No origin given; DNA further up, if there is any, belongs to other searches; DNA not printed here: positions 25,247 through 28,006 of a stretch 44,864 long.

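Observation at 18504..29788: Uncharacterised eight-gene envelope system: CBM-fused giant binding protein, two permease pairs and an NHL-propeller/Yip1/DUF5696-like trio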

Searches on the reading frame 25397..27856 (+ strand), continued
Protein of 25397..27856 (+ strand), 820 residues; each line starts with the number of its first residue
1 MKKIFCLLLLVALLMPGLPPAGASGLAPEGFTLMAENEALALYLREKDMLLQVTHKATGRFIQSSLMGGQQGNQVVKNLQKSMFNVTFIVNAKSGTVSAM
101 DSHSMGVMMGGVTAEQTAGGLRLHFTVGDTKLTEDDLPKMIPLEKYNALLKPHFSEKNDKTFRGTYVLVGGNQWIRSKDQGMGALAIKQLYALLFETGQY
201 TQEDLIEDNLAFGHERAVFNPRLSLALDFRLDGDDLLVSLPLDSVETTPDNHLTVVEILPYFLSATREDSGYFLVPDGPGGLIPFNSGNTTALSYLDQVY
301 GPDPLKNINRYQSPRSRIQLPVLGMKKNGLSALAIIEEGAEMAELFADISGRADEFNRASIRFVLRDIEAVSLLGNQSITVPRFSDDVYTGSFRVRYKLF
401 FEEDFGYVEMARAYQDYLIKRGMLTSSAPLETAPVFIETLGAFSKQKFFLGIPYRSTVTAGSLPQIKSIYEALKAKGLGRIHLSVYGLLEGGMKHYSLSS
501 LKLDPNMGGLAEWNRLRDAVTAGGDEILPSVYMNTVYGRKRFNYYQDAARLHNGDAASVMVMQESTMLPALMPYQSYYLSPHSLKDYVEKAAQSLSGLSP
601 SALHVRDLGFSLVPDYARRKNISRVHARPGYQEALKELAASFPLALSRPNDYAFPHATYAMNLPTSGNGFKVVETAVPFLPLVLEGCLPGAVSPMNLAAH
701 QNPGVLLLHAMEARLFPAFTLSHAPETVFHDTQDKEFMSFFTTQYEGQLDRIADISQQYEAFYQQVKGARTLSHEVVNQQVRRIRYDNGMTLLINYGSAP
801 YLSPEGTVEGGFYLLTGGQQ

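Call 30: fold_search(model_id=the predicted structure, library=pdb)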
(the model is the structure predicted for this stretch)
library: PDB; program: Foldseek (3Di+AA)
matches with E <= 10: 1435; with E <= 0.001: 426
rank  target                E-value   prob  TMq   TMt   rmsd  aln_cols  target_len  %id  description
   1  5opq_A                3.8e-28  1.00  0.59  0.72   6.8       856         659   12  A 3,6-anhydro-D-galactosidase produced by Zobellia galactanivorans. This is an exo-lytic enzyme that hydrolyzes termin (released 2017-11-29)
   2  8rzk_A                2.8e-27  1.00  0.58  0.71   7.3       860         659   12  The Michaelis complex of ZgGH129 D486N from Zobellia galactanivorans with neo-b/k-oligo-carrageenan tetrasaccharide (b (released 2024-07-31)
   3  5opq_D                4.9e-27  1.00  0.58  0.71   7.4       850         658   13  A 3,6-anhydro-D-galactosidase produced by Zobellia galactanivorans. This is an exo-lytic enzyme that hydrolyzes termin (released 2017-11-29)
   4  5wzr_A                1.6e-24  1.00  0.57  0.72   6.8       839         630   13  Alpha-N-acetylgalactosaminidase NagBb from Bifidobacterium bifidum - Gal-NHAc-DNJ complex (released 2017-06-07)
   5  5wzn_A                6.0e-24  1.00  0.56  0.72   6.6       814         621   13  Alpha-N-acetylgalactosaminidase NagBb from Bifidobacterium bifidum - GalNAc complex (released 2017-06-07)
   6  5wzp_A                6.7e-24  1.00  0.56  0.73   6.0       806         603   13  Alpha-N-acetylgalactosaminidase NagBb from Bifidobacterium bifidum - ligand free (released 2017-06-07)
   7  5wzq_A                7.1e-24  1.00  0.55  0.72   6.9       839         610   13  Alpha-N-acetylgalactosaminidase NagBb from Bifidobacterium bifidum - quadruple mutant (released 2017-06-07)
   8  5wzp_B                4.0e-23  1.00  0.55  0.72   6.6       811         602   12  Alpha-N-acetylgalactosaminidase NagBb from Bifidobacterium bifidum - ligand free (released 2017-06-07)
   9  5wzr_B                4.0e-23  1.00  0.57  0.73   6.7       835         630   12  Alpha-N-acetylgalactosaminidase NagBb from Bifidobacterium bifidum - Gal-NHAc-DNJ complex (released 2017-06-07)
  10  5wzq_B                1.5e-22  1.00  0.56  0.72   6.4       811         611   12  Alpha-N-acetylgalactosaminidase NagBb from Bifidobacterium bifidum - quadruple mutant (released 2017-06-07)
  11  5wzn_B                2.1e-22  1.00  0.57  0.73   6.6       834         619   12  Alpha-N-acetylgalactosaminidase NagBb from Bifidobacterium bifidum - GalNAc complex (released 2017-06-07)
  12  6sh9_B                2.1e-17  1.00  0.42  0.29  10.2       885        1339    8  EngBF DARPin Fusion 4b D12 (released 2019-11-06)
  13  6qev_B                2.1e-17  1.00  0.42  0.28  10.0       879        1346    9  EngBF DARPin Fusion 4b B6 (released 2019-11-06)
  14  6qfk_A                5.9e-17  1.00  0.42  0.28   9.6       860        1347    9  EngBF DARPin Fusion 4b G10 (released 2019-11-06)
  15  6qep                  1.1e-16  1.00  0.43  0.29  10.0       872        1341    9  EngBF DARPin Fusion 4b H14 (released 2019-11-06)
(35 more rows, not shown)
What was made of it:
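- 25397..27859 (+): Secreted 820-aa DUF5696 protein with a GH129/GH101-like three-domain fold. Foldseek finds GH129 at E 4e-28, TM 0.72 (call 30).
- On CAZy GH129: Foldseek top hits are 5opq and 5wzr at E 4e-28 to 1e-22, TM 0.72 (call 30).
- Closest known: GH129 glycoside hydrolases. Same: Foldseek gives E 4e-28, TM 0.72 (call 30).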

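Call 31: search_solved_structures(query=A1, max_evalue=10, show_alignments=3)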
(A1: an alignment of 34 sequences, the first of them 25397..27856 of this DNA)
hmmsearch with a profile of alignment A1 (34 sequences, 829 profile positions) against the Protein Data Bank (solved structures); distinct sequences matched with E-value up to 10: 11.
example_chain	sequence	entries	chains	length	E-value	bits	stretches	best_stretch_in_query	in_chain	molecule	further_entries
5wzq_A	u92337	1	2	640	3.7e-10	41.6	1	399-567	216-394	Alpha-N-acetylgalactosaminidase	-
5wzn_A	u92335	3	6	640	5.1e-10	41.2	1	399-567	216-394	Alpha-N-acetylgalactosaminidase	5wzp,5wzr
8rzk_A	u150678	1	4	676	1.3e-08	36.5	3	42-99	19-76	Conserved hypothetical periplasmic protein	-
8rzg_A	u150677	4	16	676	1.3e-08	36.5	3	42-99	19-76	Conserved hypothetical periplasmic protein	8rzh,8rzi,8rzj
5opq_A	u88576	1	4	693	1.5e-08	36.3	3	42-99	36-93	3,6-anhydro-D-galactosidase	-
9kfx_A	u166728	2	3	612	0.15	13.2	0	467-517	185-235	Synthetic PPR-DYW protein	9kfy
6joy_A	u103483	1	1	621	0.77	10.8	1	585-664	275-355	1,4-alpha-glucan branching enzyme GlgB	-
3wp5_A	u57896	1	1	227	1.6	9.8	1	470-520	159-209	CDBFV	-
3wp6_A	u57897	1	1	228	1.6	9.8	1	470-520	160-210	CDBFV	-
3wp4_A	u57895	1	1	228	1.6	9.8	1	470-520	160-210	CDBFV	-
1sxl_A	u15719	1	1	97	1.8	9.6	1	136-204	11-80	SEX-LETHAL PROTEIN PROTEIN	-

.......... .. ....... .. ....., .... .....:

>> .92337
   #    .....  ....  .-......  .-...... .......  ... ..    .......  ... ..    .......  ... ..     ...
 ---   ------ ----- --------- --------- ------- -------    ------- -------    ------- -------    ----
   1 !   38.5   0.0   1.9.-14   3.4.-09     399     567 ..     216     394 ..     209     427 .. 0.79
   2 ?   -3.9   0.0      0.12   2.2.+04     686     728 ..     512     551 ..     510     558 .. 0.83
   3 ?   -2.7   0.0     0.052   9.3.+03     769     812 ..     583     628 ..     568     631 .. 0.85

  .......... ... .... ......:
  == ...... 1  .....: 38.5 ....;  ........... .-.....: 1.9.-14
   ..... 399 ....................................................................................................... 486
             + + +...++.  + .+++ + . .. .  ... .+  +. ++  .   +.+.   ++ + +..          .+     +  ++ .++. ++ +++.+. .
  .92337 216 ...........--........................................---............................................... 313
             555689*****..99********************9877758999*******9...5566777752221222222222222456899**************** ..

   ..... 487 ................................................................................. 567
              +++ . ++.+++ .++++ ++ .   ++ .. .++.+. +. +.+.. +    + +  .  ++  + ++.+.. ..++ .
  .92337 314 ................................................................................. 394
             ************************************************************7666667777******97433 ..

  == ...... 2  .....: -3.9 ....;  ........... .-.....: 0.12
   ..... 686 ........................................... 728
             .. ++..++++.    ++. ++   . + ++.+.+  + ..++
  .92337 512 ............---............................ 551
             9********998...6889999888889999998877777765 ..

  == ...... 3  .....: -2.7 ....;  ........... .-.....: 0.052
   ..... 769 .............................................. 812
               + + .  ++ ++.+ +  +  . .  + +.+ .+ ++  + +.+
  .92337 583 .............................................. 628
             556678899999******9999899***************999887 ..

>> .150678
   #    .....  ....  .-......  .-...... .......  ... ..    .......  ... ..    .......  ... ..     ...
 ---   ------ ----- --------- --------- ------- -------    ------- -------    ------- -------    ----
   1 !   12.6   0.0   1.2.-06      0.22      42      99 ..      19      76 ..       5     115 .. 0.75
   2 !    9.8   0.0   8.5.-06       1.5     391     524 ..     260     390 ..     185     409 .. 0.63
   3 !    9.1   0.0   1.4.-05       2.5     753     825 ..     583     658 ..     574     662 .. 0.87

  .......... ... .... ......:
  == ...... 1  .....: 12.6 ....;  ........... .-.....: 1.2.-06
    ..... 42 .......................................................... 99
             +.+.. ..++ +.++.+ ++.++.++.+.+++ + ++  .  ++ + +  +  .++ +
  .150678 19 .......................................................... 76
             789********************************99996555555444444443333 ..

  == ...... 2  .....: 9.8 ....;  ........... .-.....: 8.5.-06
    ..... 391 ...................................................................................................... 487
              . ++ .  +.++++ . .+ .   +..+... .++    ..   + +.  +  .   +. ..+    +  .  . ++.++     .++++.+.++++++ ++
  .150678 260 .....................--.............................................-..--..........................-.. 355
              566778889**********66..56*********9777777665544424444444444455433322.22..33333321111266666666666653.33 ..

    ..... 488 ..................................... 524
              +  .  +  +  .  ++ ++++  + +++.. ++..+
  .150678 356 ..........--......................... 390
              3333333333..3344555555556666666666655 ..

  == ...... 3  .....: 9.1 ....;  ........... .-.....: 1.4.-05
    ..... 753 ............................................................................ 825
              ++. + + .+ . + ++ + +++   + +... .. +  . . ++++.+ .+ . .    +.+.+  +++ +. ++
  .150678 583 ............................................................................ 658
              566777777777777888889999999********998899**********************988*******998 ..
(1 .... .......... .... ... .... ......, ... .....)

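Call 60: search_protein_families(library=pfam, alignment_id=A7, max_evalue=0.00001)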
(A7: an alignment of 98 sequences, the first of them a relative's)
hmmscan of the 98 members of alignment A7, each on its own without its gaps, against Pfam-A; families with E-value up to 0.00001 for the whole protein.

A. member 1, L002:11939-13168:+ (410 aa): 2 families
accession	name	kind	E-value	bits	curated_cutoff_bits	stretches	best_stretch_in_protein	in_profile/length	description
PF09112.15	N-glycanase_N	-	6.2e-58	195.9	22.4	1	37-219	3-176/177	Peptide-N-glycosidase F, N terminal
PF09113.15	N-glycanase_C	-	4.9e-50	169.4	25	1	249-407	2-140/140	Peptide-N-glycosidase F, C terminal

B. families by the number of members that match (of 98 scanned): 87 families (the first 25 are shown)
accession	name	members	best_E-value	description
PF00331.26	Glyco_hydro_10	22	2.4e-108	Glycosyl hydrolase family 10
PF04616.20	Glyco_hydro_43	11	4.7e-91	Glycosyl hydrolases family 43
PF17851.8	GH43_C2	9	1.2e-49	Beta xylosidase C-terminal Concanavalin A-like domain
PF01261.30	AP_endonuc_2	4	5.4e-43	Xylose isomerase-like TIM barrel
PF13229.12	Beta_helix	4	5.1e-17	Right handed beta helix region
PF05048.19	NosD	4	1.1e-09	Periplasmic copper-binding protein (NosD)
PF00704.34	Glyco_hydro_18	3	1.1e-80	Glycosyl hydrolases family 18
PF03786.19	UxuA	3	1.1e-56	D-mannonate dehydratase (UxuA)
PF00664.28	ABC_membrane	3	3e-49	ABC transporter transmembrane region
PF00005.33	ABC_tran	3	3.9e-37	ABC transporter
PF08909.16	DUF1854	3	1.5e-31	Domain of unknown function (DUF1854)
PF12833.13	HTH_18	3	1e-22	Helix-turn-helix domain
PF01547.30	SBP_bac_1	3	6.3e-19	Bacterial extracellular solute-binding protein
PF00528.27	BPD_transp_1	3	1.6e-16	Binding-protein-dependent transport system inner membrane component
PF00165.29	HTH_AraC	3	2.9e-16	Bacterial regulatory helix-turn-helix proteins, AraC family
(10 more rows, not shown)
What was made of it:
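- Among 98 downstream co-directional ORFs: GH10 in 22, GH43 in 11, and also GH18, GH26, GH38, GH29 and GH95 (call 60).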

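Call 79: search_protein_representatives(alignment_id=A1)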
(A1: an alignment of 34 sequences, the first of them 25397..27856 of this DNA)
Query: 34 sequences, 829 profile positions. Proteins with E-value up to 0.001 (for the whole library): 6811; up to 1e-10: 5306; up to 1e-30: 3937. The best 150 are listed.
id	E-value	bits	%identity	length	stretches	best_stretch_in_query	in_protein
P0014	0.0e+00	1108.4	-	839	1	1-826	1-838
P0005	0.0e+00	1105.1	-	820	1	1-827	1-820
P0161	0.0e+00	1098.5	-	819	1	1-828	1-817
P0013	0.0e+00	1091.4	-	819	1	1-828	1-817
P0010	0.0e+00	1091.4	-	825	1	31-827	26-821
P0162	3.4e-286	968.0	-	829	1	1-826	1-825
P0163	1.4e-282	956.1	-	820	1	4-828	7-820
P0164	6.3e-275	930.8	-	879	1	1-825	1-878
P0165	3.0e-274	928.5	-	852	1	5-828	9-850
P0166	6.1e-262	887.8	-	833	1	1-825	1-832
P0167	1.0e-260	883.8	-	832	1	1-823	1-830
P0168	1.8e-259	879.7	-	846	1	16-825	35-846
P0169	3.4e-256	868.8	-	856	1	2-824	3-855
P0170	1.0e-255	867.2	-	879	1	1-824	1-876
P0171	3.7e-244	829.0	-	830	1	5-825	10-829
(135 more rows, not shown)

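Call 83: search_protein_families(library=pfam, proteins=[L024:14336-15397:+, L024:15421-16854:+, L024:17002-19596:+, L012:14331-15350:+, L012:15379-16275:+, L012:16241-17260:+, L044:14358-15431:+, L011:14553-15170:+, L011:15220-16233:+, L018:14469-15908:+], max_evalue=0.00001)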
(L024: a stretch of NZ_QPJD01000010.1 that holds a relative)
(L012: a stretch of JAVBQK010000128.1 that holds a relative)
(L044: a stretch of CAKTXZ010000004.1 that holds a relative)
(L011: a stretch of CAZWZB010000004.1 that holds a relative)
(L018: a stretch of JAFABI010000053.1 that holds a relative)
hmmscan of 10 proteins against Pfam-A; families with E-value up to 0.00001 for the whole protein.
L024:14336-15397:+ (354 aa): 1 family
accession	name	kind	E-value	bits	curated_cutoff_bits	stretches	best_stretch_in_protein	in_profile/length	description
PF02156.21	Glyco_hydro_26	-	6.2e-87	292.3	20.2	1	27-343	1-311/311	Glycosyl hydrolase family 26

L024:15421-16854:+ (478 aa): 2 families
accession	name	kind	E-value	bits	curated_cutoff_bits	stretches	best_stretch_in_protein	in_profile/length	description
PF02156.21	Glyco_hydro_26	-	1.6e-87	294.2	20.2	1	166-468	1-311/311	Glycosyl hydrolase family 26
PF16990.11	CBM_35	-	2.7e-25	89.4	28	1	34-151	2-119/121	Carbohydrate binding module (family 35)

L024:17002-19596:+ (865 aa): 6 families
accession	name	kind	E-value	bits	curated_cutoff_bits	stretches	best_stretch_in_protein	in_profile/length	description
PF22666.2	Glyco_hydro_2_N2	-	6.7e-64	215.4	27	1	21-198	1-167/167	Glycosyl hydrolase 2 galactose-binding domain-like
PF17753.7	Ig_mannosidase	-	1.6e-17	63.4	22.6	1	784-855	11-80/81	Ig-fold domain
PF17786.7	Mannosidase_ig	-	2.8e-14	53.9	23.4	1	682-770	1-90/91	Mannosidase Ig/CBM-like domain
PF00703.27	Glyco_hydro_2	-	4.6e-12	47.1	23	1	209-313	2-109/109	Glycosyl hydrolases family 2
PF02836.23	Glyco_hydro_2_C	-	6.3e-07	29.3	21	1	331-445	9-136/302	Glycosyl hydrolases family 2, TIM barrel domain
PF02837.24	Glyco_hydro_2_N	-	7e-07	29.8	28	1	70-135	68-131/169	Glycosyl hydrolases family 2, sugar binding domain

L012:14331-15350:+ (340 aa): 1 family
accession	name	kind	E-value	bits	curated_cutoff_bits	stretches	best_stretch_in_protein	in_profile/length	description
PF00704.34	Glyco_hydro_18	-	4.4e-58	197.9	29.6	1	12-324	3-316/317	Glycosyl hydrolases family 18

L012:15379-16275:+ (299 aa): 0 families

L012:16241-17260:+ (340 aa): 3 families
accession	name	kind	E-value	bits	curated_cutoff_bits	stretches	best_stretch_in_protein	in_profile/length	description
PF01408.29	GFO_IDH_MocA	-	5.3e-29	101.8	24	1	25-140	3-119/120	Oxidoreductase family, NAD-binding Rossmann fold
PF22725.1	GFO_IDH_MocA_C3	-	2.2e-22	79.8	27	1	151-265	3-124/124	GFO/IDH/MocA C-terminal domain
PF02894.22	GFO_IDH_MocA_C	-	3.4e-08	34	22.9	1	156-316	4-188/218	Oxidoreductase family, C-terminal alpha/beta domain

L044:14358-15431:+ (358 aa): 2 families
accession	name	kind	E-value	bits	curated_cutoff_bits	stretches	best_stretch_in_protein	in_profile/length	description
PF13088.12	BNR_2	-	8.2e-30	104.5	31.4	1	44-329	10-275/277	BNR repeat-like domain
PF02012.26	BNR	-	8.7e-06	25.4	27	0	178-188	1-11/12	BNR/Asp-box repeat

L011:14553-15170:+ (206 aa): 1 family
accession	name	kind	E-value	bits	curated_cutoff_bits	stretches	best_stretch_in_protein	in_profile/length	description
PF04854.19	DUF624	-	7.9e-15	55.2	24.2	1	24-99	1-77/77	Protein of unknown function, DUF624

L011:15220-16233:+ (338 aa): 1 family
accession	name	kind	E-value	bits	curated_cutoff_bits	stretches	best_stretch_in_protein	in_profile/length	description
PF00704.34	Glyco_hydro_18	-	1.5e-70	238.9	29.6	1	6-323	2-316/317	Glycosyl hydrolases family 18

L018:14469-15908:+ (480 aa): 1 family
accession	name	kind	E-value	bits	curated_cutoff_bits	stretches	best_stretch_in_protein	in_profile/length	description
PF01120.23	Alpha_L_fucos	-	2.7e-83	280.7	25.2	1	38-385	10-345/345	Alpha-L-fucosidase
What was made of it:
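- The family serves loci with chemically different substrates (calls 60, 83). Several genomes hold two or more copies with different CAZyme sets (call 83).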
